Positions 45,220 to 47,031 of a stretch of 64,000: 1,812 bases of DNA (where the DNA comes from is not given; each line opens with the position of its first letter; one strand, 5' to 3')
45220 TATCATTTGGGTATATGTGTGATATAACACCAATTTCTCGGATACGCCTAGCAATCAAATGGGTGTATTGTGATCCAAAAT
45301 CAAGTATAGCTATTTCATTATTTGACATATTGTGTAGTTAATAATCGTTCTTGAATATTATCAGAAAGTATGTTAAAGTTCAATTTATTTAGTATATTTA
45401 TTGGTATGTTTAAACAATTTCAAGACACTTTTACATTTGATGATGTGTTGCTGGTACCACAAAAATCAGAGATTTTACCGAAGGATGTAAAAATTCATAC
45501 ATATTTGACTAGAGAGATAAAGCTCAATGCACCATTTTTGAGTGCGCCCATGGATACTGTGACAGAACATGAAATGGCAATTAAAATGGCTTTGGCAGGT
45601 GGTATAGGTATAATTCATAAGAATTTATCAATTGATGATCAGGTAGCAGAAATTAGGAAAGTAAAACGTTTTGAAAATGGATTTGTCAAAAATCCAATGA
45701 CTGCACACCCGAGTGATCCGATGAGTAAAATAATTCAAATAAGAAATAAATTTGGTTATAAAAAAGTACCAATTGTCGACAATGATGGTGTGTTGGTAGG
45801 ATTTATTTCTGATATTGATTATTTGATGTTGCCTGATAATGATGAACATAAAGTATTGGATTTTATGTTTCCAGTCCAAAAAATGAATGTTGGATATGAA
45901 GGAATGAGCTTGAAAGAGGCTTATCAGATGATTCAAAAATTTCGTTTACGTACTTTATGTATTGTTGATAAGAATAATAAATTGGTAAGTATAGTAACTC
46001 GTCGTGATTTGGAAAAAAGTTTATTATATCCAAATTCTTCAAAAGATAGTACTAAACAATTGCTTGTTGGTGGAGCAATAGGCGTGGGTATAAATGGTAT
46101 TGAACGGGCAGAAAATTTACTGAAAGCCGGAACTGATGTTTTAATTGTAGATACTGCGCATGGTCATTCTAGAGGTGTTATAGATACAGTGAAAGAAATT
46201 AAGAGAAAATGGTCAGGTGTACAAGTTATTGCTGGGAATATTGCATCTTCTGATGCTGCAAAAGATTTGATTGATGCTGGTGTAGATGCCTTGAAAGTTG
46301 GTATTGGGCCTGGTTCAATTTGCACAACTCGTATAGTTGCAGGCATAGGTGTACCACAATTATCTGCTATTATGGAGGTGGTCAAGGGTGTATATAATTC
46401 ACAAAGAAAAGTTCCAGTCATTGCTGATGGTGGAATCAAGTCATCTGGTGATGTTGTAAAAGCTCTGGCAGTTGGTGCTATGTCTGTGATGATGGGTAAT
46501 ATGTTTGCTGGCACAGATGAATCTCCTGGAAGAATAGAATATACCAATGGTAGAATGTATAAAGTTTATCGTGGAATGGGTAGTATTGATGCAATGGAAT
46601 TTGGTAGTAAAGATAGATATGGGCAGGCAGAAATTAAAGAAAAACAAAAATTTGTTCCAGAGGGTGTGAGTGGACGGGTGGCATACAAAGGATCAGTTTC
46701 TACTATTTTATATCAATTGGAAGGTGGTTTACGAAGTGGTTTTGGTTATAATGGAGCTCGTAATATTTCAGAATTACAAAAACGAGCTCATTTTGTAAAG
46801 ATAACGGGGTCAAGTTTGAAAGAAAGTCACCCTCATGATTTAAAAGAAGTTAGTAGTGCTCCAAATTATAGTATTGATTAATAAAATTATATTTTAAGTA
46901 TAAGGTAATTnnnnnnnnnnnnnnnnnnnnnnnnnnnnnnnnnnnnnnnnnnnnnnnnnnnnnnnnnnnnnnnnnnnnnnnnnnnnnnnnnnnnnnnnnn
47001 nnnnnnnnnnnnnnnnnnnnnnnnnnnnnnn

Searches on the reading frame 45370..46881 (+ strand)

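Call 8: search_protein_families(library=ncbifam, proteins=[window:45370-46881:+], max_evalue=0.00001)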
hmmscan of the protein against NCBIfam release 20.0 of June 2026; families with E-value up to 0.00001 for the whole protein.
window:45370-46881:+ (503 aa): 19 families
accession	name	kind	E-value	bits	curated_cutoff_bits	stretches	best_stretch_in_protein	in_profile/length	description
TIGR01302.1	IMP_dehydrog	equivalog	2e-172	574.1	481.5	1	21-470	2-449/450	IMP dehydrogenase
NF005311.0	PRK06843.1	equivalog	3.2e-129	431.4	779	2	210-493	121-402/404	inosine 5-monophosphate dehydrogenase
NF005493.0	PRK07107.1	equivalog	2.5e-92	310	585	1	20-492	9-492/502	IMP dehydrogenase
NF005869.0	PRK07807.1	equivalog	4.1e-88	296.5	549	1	19-488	11-474/479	GuaB1 family IMP dehydrogenase-related protein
NF052358.1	GMPRedGuaB1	equivalog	2.3e-85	287.6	675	1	18-475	10-461/479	GMP reductase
TIGR01303.1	IMP_DH_rel_1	equivalog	3.9e-74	250.2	562.75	1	20-488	11-472/475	GuaB1 family IMP dehydrogenase-related protein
TIGR01305.1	GMP_reduct_1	equivalog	2.8e-55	187.7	492.15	1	205-479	71-336/343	GMP reductase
NF003470.0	PRK05096.1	equivalog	1.3e-53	182.4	397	1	222-479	89-337/347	GMP reductase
NF003966.0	PRK05458.1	equivalog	9.2e-48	163.2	344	1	228-481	84-320/327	GMP reductase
TIGR01306.1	GMP_reduct_2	equivalog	1.4e-41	143.1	465.65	1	236-472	88-308/321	GMP reductase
TIGR01304.1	IMP_DH_rel_2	equivalog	1.1e-30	107.2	342.1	2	247-389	145-296/365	GuaB3 family IMP dehydrogenase-related protein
TIGR03151.1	enACPred_II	equivalog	6.4e-11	42.1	453.1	1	278-387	103-201/307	enoyl-[acyl-carrier-protein] reductase FabK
TIGR03966.1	actino_HemFlav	equivalog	1.1e-09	37.5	470.85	1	272-379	237-334/385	pre-mycofactocin synthase MftD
NF011447.0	PRK14869.2-3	equivalog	3.1e-08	32.6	522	0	105-156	251-301/540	putative manganese-dependent inorganic diphosphatase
NF008398.0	PRK11197.1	subfamily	2e-07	30.1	376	1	275-380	238-333/381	L-lactate dehydrogenase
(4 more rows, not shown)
